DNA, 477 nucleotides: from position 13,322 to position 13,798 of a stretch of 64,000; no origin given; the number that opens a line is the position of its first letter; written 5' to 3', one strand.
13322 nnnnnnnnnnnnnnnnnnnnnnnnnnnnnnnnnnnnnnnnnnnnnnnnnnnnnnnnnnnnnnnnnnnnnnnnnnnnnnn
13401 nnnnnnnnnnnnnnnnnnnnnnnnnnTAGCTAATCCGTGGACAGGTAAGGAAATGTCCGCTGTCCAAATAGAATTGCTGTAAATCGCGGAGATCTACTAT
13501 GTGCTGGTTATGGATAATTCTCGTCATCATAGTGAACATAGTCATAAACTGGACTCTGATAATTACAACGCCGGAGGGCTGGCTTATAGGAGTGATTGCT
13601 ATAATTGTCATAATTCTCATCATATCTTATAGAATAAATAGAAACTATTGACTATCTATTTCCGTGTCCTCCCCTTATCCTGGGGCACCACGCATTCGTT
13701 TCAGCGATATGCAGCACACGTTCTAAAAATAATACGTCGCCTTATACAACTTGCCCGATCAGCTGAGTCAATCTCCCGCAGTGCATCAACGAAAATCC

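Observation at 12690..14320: Nested remnants of two different IS630-family elements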

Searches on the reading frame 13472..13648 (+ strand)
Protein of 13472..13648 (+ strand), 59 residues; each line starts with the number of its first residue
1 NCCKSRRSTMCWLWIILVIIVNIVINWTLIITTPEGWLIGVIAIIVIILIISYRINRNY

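Call 30: search_protein_families(library=pfam, proteins=[window:13472-13648:+, window:13483-13629:+], max_evalue=10)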
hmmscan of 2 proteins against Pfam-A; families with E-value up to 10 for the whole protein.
seq(59 aa): 5 families
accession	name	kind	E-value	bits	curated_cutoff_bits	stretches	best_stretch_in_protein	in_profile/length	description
PF20990.2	DUF2207_C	-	0.31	11.1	33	1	3-53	131-183/247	Predicted membrane protein (DUF2207) C-terminal domain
PF13829.11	DUF4191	-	0.49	10.2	30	1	9-56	23-70/219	Domain of unknown function (DUF4191)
PF12555.13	SteA-like_C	-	0.54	10.8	26.4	1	4-24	8-28/52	SteA-like C-terminal domain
PF11241.13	DUF3043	-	1.2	9.6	25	1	5-57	74-131/171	Protein of unknown function (DUF3043)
PF09753.14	Use1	-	2.8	7.9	38.3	1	5-31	214-240/243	Membrane fusion protein Use1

seq(49 aa): 0 families

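Call 50: search_protein_representatives(protein=window:13499-13648:+)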
Query: 50 residues. Proteins with E-value up to 0.001 (for the whole library): 2; up to 1e-10: 0; up to 1e-30: 0. The best 2 are listed.
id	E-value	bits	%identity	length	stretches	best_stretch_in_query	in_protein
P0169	2.0e-04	37.2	26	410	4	7-46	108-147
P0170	3.6e-04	36.4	33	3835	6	15-40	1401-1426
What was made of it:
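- Tried and rejected: HMMER of the 50-aa ORF against 1.84 billion representatives, which gave only two low-complexity hits at E about 1e-4 (call 50).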
